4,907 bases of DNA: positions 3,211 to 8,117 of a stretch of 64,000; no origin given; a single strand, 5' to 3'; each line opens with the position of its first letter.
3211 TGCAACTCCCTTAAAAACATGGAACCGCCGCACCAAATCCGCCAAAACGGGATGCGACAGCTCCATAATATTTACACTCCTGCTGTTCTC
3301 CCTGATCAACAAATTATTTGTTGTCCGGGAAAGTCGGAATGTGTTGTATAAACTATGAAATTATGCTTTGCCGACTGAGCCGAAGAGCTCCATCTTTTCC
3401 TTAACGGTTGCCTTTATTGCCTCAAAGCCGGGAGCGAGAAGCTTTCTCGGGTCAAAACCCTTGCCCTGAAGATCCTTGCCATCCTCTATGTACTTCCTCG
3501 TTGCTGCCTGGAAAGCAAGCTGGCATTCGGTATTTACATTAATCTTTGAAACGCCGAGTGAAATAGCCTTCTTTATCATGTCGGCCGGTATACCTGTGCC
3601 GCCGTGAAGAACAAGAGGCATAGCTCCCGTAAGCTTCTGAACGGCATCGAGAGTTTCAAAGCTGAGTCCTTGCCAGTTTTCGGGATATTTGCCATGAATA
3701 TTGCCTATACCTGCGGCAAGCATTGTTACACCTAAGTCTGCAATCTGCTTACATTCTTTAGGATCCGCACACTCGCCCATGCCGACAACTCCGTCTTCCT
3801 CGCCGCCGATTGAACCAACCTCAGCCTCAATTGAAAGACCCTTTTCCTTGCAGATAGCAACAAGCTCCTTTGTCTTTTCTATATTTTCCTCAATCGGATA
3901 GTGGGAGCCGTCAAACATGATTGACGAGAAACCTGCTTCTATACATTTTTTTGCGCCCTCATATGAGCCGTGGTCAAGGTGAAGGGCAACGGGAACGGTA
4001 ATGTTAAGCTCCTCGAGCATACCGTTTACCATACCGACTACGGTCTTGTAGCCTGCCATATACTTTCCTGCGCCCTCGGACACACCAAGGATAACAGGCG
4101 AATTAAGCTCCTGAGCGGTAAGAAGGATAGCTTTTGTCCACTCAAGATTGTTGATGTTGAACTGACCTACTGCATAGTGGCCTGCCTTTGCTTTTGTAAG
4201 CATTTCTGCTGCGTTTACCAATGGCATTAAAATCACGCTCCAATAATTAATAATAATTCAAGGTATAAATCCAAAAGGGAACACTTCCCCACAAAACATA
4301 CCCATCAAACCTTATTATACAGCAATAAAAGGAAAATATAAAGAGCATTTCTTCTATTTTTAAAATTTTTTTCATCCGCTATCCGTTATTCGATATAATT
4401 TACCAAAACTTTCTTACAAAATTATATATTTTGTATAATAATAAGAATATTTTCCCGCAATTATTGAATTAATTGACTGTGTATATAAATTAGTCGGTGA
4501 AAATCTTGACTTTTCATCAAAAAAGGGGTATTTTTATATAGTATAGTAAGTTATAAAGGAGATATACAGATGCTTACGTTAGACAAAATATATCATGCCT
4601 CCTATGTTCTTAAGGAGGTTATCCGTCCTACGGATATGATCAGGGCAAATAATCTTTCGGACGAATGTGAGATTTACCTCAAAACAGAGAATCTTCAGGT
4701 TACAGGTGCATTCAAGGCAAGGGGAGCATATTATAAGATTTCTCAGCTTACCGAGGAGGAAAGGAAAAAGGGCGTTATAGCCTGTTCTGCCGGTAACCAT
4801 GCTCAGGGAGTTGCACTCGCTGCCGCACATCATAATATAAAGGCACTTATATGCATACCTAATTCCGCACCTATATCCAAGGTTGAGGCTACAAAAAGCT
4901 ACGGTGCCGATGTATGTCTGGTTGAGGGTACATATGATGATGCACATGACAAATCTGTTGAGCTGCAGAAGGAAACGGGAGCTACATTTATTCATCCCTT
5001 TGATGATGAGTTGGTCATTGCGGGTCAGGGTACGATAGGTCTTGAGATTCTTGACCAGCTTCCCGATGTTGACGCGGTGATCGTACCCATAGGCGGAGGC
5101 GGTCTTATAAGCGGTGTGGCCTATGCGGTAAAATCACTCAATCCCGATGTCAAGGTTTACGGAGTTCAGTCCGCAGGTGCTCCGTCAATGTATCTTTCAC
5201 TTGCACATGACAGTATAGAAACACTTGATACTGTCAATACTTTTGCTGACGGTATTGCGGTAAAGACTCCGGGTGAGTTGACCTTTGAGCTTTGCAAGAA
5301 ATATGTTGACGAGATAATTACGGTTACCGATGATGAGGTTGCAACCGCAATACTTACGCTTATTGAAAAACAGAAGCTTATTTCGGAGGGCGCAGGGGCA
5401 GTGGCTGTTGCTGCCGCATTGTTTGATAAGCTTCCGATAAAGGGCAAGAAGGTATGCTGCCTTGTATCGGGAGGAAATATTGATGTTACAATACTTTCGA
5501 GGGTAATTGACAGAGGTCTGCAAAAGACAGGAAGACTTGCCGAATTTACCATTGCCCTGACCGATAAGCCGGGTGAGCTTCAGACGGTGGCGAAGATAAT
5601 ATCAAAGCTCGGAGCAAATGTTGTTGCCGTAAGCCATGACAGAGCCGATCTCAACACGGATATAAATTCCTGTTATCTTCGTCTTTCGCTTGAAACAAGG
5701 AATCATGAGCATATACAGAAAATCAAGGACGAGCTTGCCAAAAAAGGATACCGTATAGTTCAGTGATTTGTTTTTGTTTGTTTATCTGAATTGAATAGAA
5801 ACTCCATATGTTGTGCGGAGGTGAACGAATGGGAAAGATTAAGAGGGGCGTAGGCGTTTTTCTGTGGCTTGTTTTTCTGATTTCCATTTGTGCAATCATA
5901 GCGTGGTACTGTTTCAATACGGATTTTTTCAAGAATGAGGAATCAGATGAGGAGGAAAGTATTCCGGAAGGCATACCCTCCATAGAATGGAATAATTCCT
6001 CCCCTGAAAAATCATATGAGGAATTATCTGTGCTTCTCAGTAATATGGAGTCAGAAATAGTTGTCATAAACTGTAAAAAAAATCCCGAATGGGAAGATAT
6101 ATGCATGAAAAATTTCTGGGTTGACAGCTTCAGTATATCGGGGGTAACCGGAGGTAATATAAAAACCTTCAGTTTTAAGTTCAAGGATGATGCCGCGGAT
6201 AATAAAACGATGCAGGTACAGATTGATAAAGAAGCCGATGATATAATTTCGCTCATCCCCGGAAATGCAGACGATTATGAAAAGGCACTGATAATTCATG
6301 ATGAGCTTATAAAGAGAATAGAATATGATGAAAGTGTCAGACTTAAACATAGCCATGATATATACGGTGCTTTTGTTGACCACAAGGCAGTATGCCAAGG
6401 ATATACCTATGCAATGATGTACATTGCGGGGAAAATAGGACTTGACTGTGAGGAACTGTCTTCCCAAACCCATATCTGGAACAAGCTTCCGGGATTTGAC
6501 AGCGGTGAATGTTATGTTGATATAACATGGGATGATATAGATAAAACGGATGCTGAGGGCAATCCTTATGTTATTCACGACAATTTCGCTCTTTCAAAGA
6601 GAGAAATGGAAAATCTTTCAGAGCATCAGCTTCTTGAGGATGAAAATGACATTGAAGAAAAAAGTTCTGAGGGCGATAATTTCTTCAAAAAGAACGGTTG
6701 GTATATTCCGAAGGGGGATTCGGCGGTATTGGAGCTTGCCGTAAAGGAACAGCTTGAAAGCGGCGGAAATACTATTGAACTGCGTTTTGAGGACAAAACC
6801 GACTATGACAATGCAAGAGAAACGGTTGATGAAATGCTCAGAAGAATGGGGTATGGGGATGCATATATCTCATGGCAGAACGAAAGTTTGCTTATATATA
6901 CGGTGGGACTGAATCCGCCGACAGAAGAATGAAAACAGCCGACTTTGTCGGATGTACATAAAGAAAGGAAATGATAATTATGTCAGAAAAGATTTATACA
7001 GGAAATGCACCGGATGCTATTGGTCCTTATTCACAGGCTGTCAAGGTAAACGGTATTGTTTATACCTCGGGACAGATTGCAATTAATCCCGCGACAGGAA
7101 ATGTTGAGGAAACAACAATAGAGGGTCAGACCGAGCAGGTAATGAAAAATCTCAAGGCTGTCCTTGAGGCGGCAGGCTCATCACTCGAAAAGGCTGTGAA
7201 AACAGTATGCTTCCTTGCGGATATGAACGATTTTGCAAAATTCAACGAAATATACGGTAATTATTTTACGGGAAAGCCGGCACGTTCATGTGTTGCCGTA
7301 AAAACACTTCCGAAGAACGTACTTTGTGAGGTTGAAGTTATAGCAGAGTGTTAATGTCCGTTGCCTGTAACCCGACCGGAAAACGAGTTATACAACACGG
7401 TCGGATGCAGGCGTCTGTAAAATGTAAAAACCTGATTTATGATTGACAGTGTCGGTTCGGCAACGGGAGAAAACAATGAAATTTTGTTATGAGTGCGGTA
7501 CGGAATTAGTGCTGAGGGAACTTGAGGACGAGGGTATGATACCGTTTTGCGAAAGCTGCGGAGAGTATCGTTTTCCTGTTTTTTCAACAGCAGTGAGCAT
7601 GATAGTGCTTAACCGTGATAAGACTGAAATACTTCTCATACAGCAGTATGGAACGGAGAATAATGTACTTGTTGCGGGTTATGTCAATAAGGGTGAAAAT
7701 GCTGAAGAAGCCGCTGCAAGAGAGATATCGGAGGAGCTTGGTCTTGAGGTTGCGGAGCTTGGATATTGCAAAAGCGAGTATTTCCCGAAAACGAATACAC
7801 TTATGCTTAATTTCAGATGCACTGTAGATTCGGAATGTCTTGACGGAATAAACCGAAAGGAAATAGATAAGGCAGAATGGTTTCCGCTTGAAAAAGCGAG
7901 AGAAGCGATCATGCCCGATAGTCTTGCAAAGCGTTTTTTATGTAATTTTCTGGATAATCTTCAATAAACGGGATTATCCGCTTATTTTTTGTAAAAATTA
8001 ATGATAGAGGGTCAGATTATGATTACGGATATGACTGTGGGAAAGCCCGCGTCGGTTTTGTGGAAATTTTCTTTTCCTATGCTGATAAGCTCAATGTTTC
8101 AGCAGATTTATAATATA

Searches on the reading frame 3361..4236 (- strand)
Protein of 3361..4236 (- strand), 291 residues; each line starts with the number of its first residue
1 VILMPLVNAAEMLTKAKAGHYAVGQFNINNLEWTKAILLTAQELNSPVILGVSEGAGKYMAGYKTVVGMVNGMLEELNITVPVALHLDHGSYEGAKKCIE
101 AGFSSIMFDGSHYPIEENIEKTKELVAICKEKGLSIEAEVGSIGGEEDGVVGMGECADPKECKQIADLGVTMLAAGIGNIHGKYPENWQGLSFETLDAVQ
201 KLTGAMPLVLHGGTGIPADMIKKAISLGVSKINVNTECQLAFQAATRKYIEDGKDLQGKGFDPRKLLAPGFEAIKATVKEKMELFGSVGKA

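Call 54: search_protein_families(library=pfam, proteins=[window:3361-4236:-])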
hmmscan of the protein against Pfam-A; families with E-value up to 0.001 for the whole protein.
window:3361-4236:- (291 aa): 1 family
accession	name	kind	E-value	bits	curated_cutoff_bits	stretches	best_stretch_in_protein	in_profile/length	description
PF01116.26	F_bP_aldolase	-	1.1e-100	337.2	25.5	1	7-290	1-277/277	Fructose-bisphosphate aldolase class-II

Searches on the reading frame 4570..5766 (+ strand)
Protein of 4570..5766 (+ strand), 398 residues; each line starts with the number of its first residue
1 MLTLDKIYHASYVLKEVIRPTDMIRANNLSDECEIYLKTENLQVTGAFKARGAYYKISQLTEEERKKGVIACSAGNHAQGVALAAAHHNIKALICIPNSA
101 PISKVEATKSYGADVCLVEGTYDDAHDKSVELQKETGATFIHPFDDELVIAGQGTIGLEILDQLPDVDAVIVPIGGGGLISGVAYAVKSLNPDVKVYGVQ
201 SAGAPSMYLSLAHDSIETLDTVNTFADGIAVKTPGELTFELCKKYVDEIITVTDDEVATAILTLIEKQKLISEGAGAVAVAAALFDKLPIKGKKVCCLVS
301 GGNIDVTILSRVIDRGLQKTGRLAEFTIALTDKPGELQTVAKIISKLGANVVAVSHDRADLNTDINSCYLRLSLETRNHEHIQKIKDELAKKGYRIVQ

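Call 54: search_protein_families(library=pfam, proteins=[window:4570-5766:+])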
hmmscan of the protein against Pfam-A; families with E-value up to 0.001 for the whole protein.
window:4570-5766:+ (398 aa): 2 families
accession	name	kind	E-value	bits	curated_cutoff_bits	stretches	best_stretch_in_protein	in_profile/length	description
PF00291.31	PALP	-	1.6e-90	303.9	35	1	16-301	3-295/295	Pyridoxal-phosphate dependent enzyme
PF13291.12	ACT_4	-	3.2e-05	24.9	27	1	324-389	7-69/80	ACT domain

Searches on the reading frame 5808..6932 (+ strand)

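Call 54: search_protein_families(library=pfam, proteins=[window:5808-6932:+])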
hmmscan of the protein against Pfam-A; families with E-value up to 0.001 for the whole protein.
window:5808-6932:+ (374 aa): 1 family
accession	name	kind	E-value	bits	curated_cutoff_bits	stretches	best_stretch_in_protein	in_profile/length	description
PF01841.26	Transglut_core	-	7.1e-05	23.5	23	1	152-214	10-72/108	Transglutaminase-like superfamily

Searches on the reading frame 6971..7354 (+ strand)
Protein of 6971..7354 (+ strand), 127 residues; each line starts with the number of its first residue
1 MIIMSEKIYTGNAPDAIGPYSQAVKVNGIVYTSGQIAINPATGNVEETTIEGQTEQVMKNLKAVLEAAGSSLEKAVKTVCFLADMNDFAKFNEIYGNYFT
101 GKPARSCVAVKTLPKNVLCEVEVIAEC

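Call 54: search_protein_families(library=pfam, proteins=[window:6971-7354:+])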
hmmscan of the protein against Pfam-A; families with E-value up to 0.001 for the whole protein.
window:6971-7354:+ (127 aa): 1 family
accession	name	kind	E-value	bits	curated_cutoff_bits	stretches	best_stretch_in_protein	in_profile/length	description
PF01042.26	Ribonuc_L-PSP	-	2.7e-43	147.3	27.3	1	11-126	2-120/121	Endoribonuclease L-PSP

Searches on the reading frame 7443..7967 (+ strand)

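Call 54: search_protein_families(library=pfam, proteins=[window:7443-7967:+])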
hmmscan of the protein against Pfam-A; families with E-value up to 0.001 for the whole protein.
window:7443-7967:+ (174 aa): 1 family
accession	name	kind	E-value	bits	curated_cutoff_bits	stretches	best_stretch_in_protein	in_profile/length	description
PF00293.34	NUDIX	-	8.3e-20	71.6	21.1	1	49-154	4-119/134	NUDIX domain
